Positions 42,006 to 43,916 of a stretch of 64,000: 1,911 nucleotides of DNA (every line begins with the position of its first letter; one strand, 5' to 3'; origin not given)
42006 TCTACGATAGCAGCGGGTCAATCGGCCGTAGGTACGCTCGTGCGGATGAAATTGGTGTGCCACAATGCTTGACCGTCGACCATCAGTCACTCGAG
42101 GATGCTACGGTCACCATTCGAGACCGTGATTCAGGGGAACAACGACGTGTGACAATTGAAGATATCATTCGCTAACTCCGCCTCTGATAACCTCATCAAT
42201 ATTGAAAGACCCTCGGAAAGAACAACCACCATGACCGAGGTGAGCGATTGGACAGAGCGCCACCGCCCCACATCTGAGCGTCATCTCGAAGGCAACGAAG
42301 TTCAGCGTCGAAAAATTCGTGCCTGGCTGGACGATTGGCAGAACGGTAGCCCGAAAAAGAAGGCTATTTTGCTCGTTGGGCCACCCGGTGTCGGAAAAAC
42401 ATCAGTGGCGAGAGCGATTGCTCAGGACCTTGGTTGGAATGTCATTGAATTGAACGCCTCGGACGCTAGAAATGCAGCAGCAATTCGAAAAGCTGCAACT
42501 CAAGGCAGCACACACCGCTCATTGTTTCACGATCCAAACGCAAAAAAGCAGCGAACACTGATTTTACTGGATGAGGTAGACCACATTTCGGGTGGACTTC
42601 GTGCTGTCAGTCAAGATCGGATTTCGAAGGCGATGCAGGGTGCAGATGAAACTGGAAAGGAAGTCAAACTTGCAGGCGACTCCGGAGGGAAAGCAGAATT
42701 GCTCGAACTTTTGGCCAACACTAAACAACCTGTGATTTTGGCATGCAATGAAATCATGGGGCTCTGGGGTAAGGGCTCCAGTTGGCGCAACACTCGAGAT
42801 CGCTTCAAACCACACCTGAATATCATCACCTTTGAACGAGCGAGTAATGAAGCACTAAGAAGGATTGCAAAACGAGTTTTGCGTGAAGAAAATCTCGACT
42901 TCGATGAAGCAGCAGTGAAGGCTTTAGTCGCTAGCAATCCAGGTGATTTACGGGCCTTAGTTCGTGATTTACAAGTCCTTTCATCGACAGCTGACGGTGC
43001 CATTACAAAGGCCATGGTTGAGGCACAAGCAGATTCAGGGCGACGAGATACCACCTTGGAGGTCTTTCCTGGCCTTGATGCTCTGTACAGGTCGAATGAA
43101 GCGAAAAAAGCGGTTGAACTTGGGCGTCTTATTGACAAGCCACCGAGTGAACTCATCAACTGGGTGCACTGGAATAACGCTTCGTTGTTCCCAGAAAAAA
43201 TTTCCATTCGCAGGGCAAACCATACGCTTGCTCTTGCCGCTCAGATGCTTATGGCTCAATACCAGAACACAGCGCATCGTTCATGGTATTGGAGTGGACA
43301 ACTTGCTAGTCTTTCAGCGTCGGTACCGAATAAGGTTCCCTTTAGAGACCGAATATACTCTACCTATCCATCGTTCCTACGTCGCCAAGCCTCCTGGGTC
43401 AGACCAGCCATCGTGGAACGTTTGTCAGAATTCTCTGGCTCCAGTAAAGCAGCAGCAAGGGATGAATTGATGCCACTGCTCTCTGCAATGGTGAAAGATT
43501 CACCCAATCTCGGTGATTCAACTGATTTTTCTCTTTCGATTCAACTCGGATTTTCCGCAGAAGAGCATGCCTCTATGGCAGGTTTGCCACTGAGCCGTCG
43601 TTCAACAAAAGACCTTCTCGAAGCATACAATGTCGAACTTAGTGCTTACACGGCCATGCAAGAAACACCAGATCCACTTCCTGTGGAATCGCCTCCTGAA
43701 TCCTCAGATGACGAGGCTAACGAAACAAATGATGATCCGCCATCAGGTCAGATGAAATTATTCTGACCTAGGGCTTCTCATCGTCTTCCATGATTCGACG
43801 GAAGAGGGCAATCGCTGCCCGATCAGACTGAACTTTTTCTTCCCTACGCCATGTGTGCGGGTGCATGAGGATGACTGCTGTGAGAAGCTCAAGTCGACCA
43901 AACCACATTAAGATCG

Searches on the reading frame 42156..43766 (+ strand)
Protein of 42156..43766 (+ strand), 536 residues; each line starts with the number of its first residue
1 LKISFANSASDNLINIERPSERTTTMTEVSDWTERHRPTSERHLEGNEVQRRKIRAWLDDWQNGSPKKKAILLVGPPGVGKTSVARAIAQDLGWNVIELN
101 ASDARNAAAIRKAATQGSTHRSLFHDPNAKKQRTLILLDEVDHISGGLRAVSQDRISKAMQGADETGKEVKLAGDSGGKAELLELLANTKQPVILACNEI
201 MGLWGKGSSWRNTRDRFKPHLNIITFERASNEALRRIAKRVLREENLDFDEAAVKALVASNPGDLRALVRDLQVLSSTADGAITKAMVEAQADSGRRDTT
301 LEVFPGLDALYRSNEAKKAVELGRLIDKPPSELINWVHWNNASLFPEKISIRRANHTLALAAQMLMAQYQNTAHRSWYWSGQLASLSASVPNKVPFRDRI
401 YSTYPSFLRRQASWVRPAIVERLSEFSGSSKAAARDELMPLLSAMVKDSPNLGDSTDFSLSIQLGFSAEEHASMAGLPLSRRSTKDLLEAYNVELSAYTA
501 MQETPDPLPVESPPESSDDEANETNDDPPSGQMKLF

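Call 38: search_protein_families(library=pfam, proteins=[window:42156-43766:+], max_evalue=0.01)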
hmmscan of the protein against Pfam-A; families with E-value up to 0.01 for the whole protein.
window:42156-43766:+ (536 aa): 25 families
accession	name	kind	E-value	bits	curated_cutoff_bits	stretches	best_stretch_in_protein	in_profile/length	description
PF00004.35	AAA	-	1.9e-15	57.9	21.2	1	71-199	1-110/131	ATPase family associated with various cellular activities (AAA)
PF13191.12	AAA_16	-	2.2e-07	32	32.6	1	48-126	6-85/167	AAA ATPase domain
PF13173.12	AAA_14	-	9.7e-07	29.3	27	1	68-151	2-81/129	AAA domain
PF13671.12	AAA_33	-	1.5e-06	29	27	1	71-119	2-33/143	AAA domain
PF13401.12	AAA_22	-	3.7e-06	27.7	27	1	68-145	5-97/130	AAA domain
PF03215.21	Rad17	-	3.8e-06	27.4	23.8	1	29-119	6-96/186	Rad17 P-loop domain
PF13604.12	AAA_30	-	5.1e-06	26.8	27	1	68-176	18-125/191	AAA domain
PF06414.18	Zeta_toxin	-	5.9e-06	26.3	22.3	1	64-108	12-58/199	Zeta toxin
PF07728.20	AAA_5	-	1.7e-05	25.3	22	1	71-145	2-79/139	AAA domain (dynein-related subfamily)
PF05496.18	RuvB_N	-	2.8e-05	24.4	27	1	37-98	2-63/159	Holliday junction DNA helicase RuvB P-loop domain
PF13521.12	AAA_28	-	9e-05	23.2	27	1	71-98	2-29/164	AAA domain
PF01695.23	IstB_IS21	-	0.00035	20.6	24.1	1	67-141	91-162/238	IstB-like ATP binding protein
PF20720.3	nSTAND3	-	0.00045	20.4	27.2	1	66-100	15-52/155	Novel STAND NTPase 3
PF07724.20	AAA_2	-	0.00071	20.1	27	1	69-147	4-90/166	AAA domain (Cdc48 subfamily)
PF13238.12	AAA_18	-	0.00078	20.3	29.4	1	71-107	1-25/128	AAA domain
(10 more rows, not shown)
